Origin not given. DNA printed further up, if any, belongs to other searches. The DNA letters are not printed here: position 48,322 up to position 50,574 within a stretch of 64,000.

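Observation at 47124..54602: rseP followed by a POTRA-reduced Omp85 and tamB, a BamA-TamB style arrangement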

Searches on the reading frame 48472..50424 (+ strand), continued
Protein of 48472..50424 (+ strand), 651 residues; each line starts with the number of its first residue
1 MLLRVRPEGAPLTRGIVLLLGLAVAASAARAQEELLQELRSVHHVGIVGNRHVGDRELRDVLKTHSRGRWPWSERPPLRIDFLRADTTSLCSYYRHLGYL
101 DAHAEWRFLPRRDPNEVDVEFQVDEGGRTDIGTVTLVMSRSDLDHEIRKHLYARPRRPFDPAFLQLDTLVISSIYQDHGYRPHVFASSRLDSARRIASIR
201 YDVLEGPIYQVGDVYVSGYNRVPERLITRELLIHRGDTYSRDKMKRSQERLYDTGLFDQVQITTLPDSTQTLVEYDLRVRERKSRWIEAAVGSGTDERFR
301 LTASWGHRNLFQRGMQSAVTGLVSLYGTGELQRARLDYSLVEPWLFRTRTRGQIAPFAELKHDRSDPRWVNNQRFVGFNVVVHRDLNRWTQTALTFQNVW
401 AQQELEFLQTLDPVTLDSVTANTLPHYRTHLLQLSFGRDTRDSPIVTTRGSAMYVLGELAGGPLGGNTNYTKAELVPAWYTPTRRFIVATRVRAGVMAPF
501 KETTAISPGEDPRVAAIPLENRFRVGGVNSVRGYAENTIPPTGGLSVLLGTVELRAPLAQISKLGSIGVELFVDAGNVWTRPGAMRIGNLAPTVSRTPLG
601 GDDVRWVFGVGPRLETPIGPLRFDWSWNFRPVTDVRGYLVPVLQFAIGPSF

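Call 72: find_homologous_proteins(query=P0271, max_evalue=1e-20)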
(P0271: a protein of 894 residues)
Query P0271 (894 aa): 127 proteins with E <= 1e-20 among 8000 candidates; the best 120 are listed.
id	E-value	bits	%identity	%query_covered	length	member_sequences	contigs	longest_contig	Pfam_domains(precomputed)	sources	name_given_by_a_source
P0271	0.0e+0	1965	100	100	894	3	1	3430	PF08479.17,PF07244.21,PF01103.30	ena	-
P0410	0.0e+0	1376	70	100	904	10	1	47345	PF08479.17,PF07244.21,PF01103.30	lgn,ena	-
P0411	2.2e-277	940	74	64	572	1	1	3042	PF08479.17,PF07244.21,PF01103.30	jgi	jgi:outer membrane protein insertion porin family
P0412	5.7e-274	929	55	98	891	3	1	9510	PF08479.17,PF07244.21,PF01103.30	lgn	-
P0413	3.2e-92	328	29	95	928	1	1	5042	PF08479.17,PF08478.16,PF07244.21,PF01103.30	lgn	-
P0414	2.3e-87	312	29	95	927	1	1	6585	PF08479.17,PF08478.16,PF07244.21,PF01103.30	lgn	-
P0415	1.7e-83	299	27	100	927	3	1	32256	PF08479.17,PF08478.16,PF07244.21,PF01103.30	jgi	-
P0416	3.7e-81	291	27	100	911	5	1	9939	PF08479.17,PF07244.21,PF01103.30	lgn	-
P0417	1.6e-79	286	27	100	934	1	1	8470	PF08479.17,PF08478.16,PF07244.21,PF01103.30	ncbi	ncbi:MAG: outer membrane protein assembly factor BamA [Gemmatimonadota bacterium]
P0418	5.7e-76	274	27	95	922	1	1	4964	PF08479.17,PF08478.16,PF07244.21,PF01103.30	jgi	jgi:outer membrane protein insertion porin family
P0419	1.6e-72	263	27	91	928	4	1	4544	PF08479.17,PF07244.21,PF01103.30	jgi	-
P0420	2.1e-71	259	27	95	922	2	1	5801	PF08479.17,PF07244.21,PF01103.30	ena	-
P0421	4.0e-70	255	28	96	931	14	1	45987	PF08479.17,PF07244.21,PF01103.30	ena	-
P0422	7.0e-70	254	29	96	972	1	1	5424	PF08479.17,PF07244.21,PF01103.30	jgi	jgi:outer membrane protein assembly complex protein YaeT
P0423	1.6e-69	253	29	96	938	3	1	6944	PF08479.17,PF07244.21,PF01103.30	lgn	-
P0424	1.2e-68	250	26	80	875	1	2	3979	PF08479.17,PF08478.16,PF25282.1,PF07244.21,PF01103.30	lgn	-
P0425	5.5e-68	248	26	80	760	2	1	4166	PF08479.17,PF08478.16,PF07244.21,PF01103.30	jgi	-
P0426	4.3e-67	245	25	100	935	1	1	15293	PF07244.21,PF01103.30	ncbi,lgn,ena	-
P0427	4.2e-64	235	29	100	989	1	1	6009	PF08479.17,PF07244.21,PF01103.30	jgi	-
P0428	6.4e-64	234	28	96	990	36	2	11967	PF08479.17,PF08478.16,PF07244.21,PF01103.30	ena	-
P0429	2.9e-63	232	25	80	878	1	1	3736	PF08479.17,PF08478.16,PF07244.21,PF01103.30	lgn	-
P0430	4.2e-63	231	30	72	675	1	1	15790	PF08479.17,PF07244.21,PF01103.30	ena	-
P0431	1.9e-59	219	26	81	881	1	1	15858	PF08479.17,PF07244.21,PF01103.30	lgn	-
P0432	3.3e-58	215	27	100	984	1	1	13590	PF08479.17,PF07244.21,PF01103.30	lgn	-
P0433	8.8e-58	214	26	74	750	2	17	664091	PF08478.16,PF07244.21,PF01103.30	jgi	jgi:outer membrane protein insertion porin family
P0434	1.8e-57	213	27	83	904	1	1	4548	PF07244.21,PF04357.20,PF01103.30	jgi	jgi:outer membrane protein insertion porin family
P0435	5.1e-57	211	25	80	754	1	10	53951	PF07244.21,PF01103.30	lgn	-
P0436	7.6e-57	211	29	80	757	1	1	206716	PF08479.17,PF08478.16,PF07244.21,PF01103.30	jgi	jgi:outer membrane protein insertion porin family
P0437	5.7e-55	205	23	80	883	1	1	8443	PF08479.17,PF08478.16,PF07244.21,PF01103.30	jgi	-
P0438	1.3e-54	203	26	94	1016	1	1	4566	PF08479.17,PF07244.21,PF01103.30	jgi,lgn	-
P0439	2.2e-54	203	24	81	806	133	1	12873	PF08479.17,PF25280.2,PF07244.21,PF01103.30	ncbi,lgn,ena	-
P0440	3.0e-54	202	25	80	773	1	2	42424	PF07244.21,PF01103.30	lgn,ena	-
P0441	3.3e-54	202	25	80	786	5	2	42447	PF08479.17,PF08478.16,PF07244.21,PF01103.30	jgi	jgi:outer membrane protein insertion porin family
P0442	5.5e-53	198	27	77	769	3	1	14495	PF08479.17,PF07244.21,PF01103.30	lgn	-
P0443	6.0e-52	195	25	81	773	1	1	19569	PF08478.16,PF25282.1,PF07244.21,PF01103.30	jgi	-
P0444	6.4e-52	194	27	73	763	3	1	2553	PF07244.21,PF01103.30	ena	-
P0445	2.6e-51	192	25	73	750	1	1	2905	PF07244.21,PF01103.30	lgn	-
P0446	3.9e-51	192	25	81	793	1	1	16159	PF08478.16,PF07244.21,PF01103.30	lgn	-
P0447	9.5e-51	191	31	67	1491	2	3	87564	PF08479.17,PF07244.21,PF04357.20,PF01103.30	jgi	-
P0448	4.2e-50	188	26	98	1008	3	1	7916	PF07244.21,PF01103.30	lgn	-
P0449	4.2e-50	188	27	80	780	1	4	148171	PF08478.16,PF07244.21,PF01103.30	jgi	jgi:outer membrane protein insertion porin family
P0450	4.4e-49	185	26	73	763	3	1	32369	PF07244.21,PF01103.30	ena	-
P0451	9.1e-49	184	27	81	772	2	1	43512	PF08478.16,PF07244.21,PF01103.30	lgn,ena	-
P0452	4.3e-48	182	25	81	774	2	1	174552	PF08478.16,PF25282.1,PF07244.21,PF01103.30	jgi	jgi:outer membrane protein insertion porin family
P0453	1.1e-47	181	24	96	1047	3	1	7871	PF08479.17,PF07244.21,PF01103.30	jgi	-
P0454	2.5e-47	179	25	81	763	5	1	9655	PF08478.16,PF07244.21,PF01103.30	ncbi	ncbi:MAG: outer membrane protein assembly factor BamA [Alphaproteobacteria bacterium]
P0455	2.6e-47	179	24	73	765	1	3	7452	PF08478.16,PF25282.1,PF07244.21,PF01103.30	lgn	-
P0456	2.6e-47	179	26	73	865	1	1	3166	PF08479.17,PF08478.16,PF07244.21,PF01103.30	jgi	jgi:outer membrane protein insertion porin family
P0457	2.8e-47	179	26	73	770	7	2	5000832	PF08478.16,PF07244.21,PF01103.30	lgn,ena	-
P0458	3.4e-46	176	25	81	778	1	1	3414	PF08478.16,PF07244.21,PF01103.30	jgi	jgi:outer membrane protein insertion porin family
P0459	4.8e-46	175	25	82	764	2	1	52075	PF25282.1,PF07244.21,PF01103.30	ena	-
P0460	7.8e-46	174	26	80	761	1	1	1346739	PF07244.21,PF01103.30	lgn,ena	-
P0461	8.4e-46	174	24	73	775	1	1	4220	PF08479.17,PF07244.21,PF01103.30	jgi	jgi:outer membrane protein insertion porin family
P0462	1.3e-45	174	27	81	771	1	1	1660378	PF08479.17,PF08478.16,PF07244.21,PF01103.30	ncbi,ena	-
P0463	2.3e-45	173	24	73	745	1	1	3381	PF08479.17,PF08478.16,PF07244.21,PF01103.30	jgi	jgi:outer membrane protein insertion porin family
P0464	9.1e-45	171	24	80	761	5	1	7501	PF08478.16,PF07244.21,PF01103.30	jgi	jgi:outer membrane protein insertion porin family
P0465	1.3e-44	170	25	76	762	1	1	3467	PF08478.16,PF25282.1,PF07244.21,PF01103.30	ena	-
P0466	2.0e-44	170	26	81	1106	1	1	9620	PF08479.17,PF07244.21,PF04357.20,PF01103.30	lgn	-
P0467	2.9e-44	169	24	82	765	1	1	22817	PF25282.1,PF07244.21,PF01103.30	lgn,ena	-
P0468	2.6e-43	166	24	82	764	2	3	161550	PF08478.16,PF25282.1,PF07244.21,PF01103.30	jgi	jgi:outer membrane protein insertion porin family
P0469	2.9e-43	166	25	73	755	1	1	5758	PF08479.17,PF07244.21,PF01103.30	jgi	jgi:outer membrane protein insertion porin family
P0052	3.2e-43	166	29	63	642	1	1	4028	PF07244.21,PF01103.30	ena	-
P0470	5.3e-43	165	27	69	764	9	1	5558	PF08479.17,PF08478.16,PF07244.21,PF01103.30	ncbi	-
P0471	6.1e-43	165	25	82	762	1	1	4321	PF08478.16,PF07244.21,PF01103.30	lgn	-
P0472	1.3e-42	164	26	73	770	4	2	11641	PF08478.16,PF07244.21,PF01103.30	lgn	-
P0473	3.4e-42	162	24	53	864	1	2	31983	PF08479.17,PF08478.16,PF07244.21,PF01103.30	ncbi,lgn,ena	-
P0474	3.6e-42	162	25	80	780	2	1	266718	PF08479.17,PF08478.16,PF07244.21,PF01103.30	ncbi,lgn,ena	-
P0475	3.8e-42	162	27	69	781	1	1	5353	PF08479.17,PF08478.16,PF07244.21,PF01103.30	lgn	-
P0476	4.1e-42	162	24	74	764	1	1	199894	PF08479.17,PF08478.16,PF07244.21,PF01103.30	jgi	-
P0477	8.6e-42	161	27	80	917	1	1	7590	PF08479.17,PF07244.21,PF01103.30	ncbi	-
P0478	9.3e-42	161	25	79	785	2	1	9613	PF08478.16,PF07244.21,PF01103.30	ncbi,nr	ncbi:MAG: outer membrane protein assembly factor BamA [Hyphomicrobiaceae bacterium]|nr:outer membran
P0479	1.6e-41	160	24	74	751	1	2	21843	PF08479.17,PF07244.21,PF01103.30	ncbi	-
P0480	2.0e-41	160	25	78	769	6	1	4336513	PF08478.16,PF25282.1,PF07244.21,PF01103.30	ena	-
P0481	1.5e-40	157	27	91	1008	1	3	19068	PF08479.17,PF07244.21,PF01103.30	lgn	-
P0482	1.5e-40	157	28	67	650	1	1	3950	PF08479.17,PF08478.16,PF07244.21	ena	-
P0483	2.2e-40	156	27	80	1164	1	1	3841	PF07244.21,PF04357.20,PF01103.30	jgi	jgi:outer membrane protein assembly complex protein YaeT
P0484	5.1e-39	152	25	73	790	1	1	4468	PF08478.16,PF25282.1,PF07244.21,PF01103.30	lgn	-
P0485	9.4e-39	151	22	95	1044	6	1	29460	PF07244.21,PF01103.30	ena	-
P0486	1.1e-38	151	26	69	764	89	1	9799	PF08479.17,PF08478.16,PF07244.21,PF01103.30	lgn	-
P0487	2.9e-38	149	25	80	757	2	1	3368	PF08478.16,PF25282.1,PF07244.21,PF01103.30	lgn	-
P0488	3.6e-38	149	26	69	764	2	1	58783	PF08479.17,PF08478.16,PF07244.21,PF01103.30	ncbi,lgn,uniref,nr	ncbi:outer membrane protein assembly factor BamA [Pseudoxanthomonas sp.]|uniref:outer membrane prote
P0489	5.6e-38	148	26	69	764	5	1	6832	PF08479.17,PF08478.16,PF07244.21,PF01103.30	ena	-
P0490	6.9e-38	148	26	69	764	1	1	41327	PF08479.17,PF08478.16,PF07244.21,PF01103.30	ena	-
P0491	2.2e-37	146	26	69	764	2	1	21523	PF08479.17,PF08478.16,PF07244.21,PF01103.30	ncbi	ncbi:MAG: outer membrane protein assembly factor BamA [Candidatus Macondimonas sp.]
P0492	3.0e-37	146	24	80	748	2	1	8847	PF08478.16,PF07244.21,PF01103.30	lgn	-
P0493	3.5e-37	146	23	78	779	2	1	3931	PF07244.21,PF01103.30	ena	-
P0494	8.1e-37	145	25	64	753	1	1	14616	PF08479.17,PF07244.21,PF01103.30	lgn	-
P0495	1.0e-36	144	24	73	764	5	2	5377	PF07244.21,PF01103.30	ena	-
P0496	1.3e-36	144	26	73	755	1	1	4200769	PF08478.16,PF07244.21,PF01103.30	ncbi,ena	-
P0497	7.7e-36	141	24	73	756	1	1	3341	PF08479.17,PF08478.16,PF07244.21,PF01103.30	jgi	jgi:outer membrane protein insertion porin family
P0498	1.3e-35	141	24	73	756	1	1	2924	PF08479.17,PF08478.16,PF07244.21,PF01103.30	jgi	jgi:outer membrane protein insertion porin family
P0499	3.6e-35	139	25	80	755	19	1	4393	PF07244.21,PF01103.30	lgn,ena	-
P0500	6.0e-35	138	24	73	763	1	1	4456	PF08479.17,PF08478.16,PF07244.21,PF01103.30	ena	-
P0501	7.9e-35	138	24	80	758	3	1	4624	PF08478.16,PF07244.21,PF01103.30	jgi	jgi:outer membrane protein insertion porin family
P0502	1.7e-34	137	24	80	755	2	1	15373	PF08478.16,PF07244.21,PF01103.30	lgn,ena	-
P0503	3.4e-34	136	26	61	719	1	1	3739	PF07244.21,PF01103.30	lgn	-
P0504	3.0e-33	133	23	81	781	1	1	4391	PF07244.21,PF01103.30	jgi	jgi:outer membrane protein insertion porin family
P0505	6.8e-33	132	22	80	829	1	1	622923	PF07244.21,PF01103.30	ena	-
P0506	1.8e-32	130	23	73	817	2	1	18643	PF08479.17,PF08478.16,PF07244.21,PF01103.30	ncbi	ncbi:MAG: outer membrane protein assembly factor BamA [Luteimonas sp.]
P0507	2.4e-32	130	23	81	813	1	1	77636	PF08478.16,PF07244.21,PF01103.30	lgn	-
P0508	3.3e-32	129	26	81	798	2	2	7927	PF08479.17,PF07244.21,PF01103.30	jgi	jgi:outer membrane protein insertion porin family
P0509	1.9e-31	127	25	80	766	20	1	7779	PF08479.17,PF08478.16,PF07244.21,PF01103.30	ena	-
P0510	3.0e-31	126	24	73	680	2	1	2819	PF07244.21,PF01103.30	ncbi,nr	ncbi:MAG: BamA/TamA family outer membrane protein [Verrucomicrobia bacterium]|nr:BamA/TamA family ou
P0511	6.1e-31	125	23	80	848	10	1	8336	PF08478.16,PF07244.21,PF01103.30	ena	-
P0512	3.5e-30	123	23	73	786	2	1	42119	PF08479.17,PF08478.16,PF25282.1,PF07244.21,PF01103.30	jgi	jgi:outer membrane protein insertion porin family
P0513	5.5e-30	122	23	81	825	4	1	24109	PF08478.16,PF25282.1,PF07244.21,PF01103.30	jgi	jgi:outer membrane protein insertion porin family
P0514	7.1e-30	122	22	97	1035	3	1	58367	PF08479.17,PF07244.21,PF01103.30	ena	-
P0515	2.2e-29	120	23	75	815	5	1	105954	PF08479.17,PF08478.16,PF25282.1,PF07244.21,PF01103.30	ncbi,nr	ncbi:MAG TPA: outer membrane protein assembly factor BamA [Rhizomicrobium sp.]|nr:outer membrane pro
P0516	5.4e-29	119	24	73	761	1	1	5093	PF08479.17,PF08478.16,PF07244.21,PF01103.30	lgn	-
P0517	1.1e-28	118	23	73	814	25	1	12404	PF08479.17,PF08478.16,PF25282.1,PF07244.21,PF01103.30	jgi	jgi:outer membrane protein insertion porin family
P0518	1.3e-28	117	24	65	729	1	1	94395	PF08479.17,PF08478.16,PF07244.21,PF01103.30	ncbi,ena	-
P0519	1.8e-27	114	24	80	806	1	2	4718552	PF08478.16,PF07244.21,PF01103.30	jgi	jgi:outer membrane protein insertion porin family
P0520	2.8e-27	113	22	73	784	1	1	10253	PF08479.17,PF08478.16,PF25282.1,PF07244.21,PF01103.30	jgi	jgi:outer membrane protein insertion porin family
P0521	2.8e-27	113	22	73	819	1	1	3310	PF08479.17,PF08478.16,PF07244.21,PF01103.30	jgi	jgi:outer membrane protein insertion porin family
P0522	4.1e-27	112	23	73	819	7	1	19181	PF08479.17,PF08478.16,PF25282.1,PF07244.21,PF01103.30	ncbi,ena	-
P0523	4.9e-27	112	23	73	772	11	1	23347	PF08479.17,PF08478.16,PF07244.21,PF01103.30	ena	-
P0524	1.4e-26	111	26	63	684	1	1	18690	PF07244.21,PF01103.30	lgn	-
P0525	1.5e-25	107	24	65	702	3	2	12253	PF07244.21,PF01103.30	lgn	-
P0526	3.0e-25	106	24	69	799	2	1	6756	PF08479.17,PF07244.21,PF01103.30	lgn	-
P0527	3.8e-25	106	26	60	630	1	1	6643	PF08479.17,PF07244.21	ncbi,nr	ncbi:MAG: hypothetical protein M3545_06615, partial [Acidobacteriota bacterium]|nr:hypothetical prot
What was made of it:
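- Tried and rejected: Homologue search seeded with the best high-GC long hit, P0271 (call 72).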

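Call 73: find_encoding_contigs(protein=P0410, flank=10000, max_places=3)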
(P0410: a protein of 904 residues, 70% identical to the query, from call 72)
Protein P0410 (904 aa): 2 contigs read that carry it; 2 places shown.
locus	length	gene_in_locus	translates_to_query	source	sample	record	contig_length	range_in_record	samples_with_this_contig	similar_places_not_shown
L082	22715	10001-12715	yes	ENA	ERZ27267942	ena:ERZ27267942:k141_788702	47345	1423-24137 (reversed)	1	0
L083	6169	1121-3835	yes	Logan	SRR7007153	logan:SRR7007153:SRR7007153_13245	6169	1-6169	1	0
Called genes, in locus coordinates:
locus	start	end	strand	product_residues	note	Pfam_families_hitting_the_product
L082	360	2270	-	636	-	PF00012:HSP70, PF06723:MreB_Mbl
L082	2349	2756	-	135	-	PF00011:HSP20, PF17886:ArsA_HSP20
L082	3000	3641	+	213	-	-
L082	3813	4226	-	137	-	PF01894:YjbQ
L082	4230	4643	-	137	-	PF08899:DUF1844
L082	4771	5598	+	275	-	PF01503:PRA-PH (faint), PF03819:MazG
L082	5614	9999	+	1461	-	PF05170:AsmA, PF05359:DUF748, PF13116:YhdP (faint), PF27051:TamB_N, PF04357:TamB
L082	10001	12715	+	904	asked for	PF08479:POTRA_2 (faint), PF07244:POTRA, PF01103:Omp85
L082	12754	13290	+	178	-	PF01661:Macro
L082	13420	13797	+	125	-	PF00072:Response_reg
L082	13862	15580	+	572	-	PF05157:MshEN, PF00437:T2SSE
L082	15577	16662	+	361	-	PF00437:T2SSE, PF13401:AAA_22 (faint)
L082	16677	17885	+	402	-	PF28597:T2SSF_N, PF00482:T2SSF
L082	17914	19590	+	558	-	PF25323:6TM_PilS, PF00989:PAS (weak), PF08448:PAS_4, PF13426:PAS_9 (weak), PF00512:HisKA, PF02518:HATPase_c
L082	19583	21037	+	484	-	PF00072:Response_reg, PF00158:Sigma54_activat, PF14532:Sigma54_activ_2, PF07728:AAA_5, PF25601:AAA_lid_14, PF02954:HTH_8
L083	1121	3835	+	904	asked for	PF08479:POTRA_2 (faint), PF07244:POTRA, PF01103:Omp85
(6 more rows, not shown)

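Call 74: find_encoding_contigs(protein=P0253, flank=10000, max_places=2)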
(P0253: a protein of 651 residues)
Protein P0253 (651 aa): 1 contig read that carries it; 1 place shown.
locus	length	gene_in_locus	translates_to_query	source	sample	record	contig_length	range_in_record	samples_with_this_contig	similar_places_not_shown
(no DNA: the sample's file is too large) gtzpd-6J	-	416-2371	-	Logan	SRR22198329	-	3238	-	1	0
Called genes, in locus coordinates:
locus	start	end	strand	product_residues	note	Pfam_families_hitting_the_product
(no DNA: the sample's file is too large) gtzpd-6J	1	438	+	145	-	?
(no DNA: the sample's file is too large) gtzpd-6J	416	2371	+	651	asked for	PF07244:POTRA, PF01103:Omp85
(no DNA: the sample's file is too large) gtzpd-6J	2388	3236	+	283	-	?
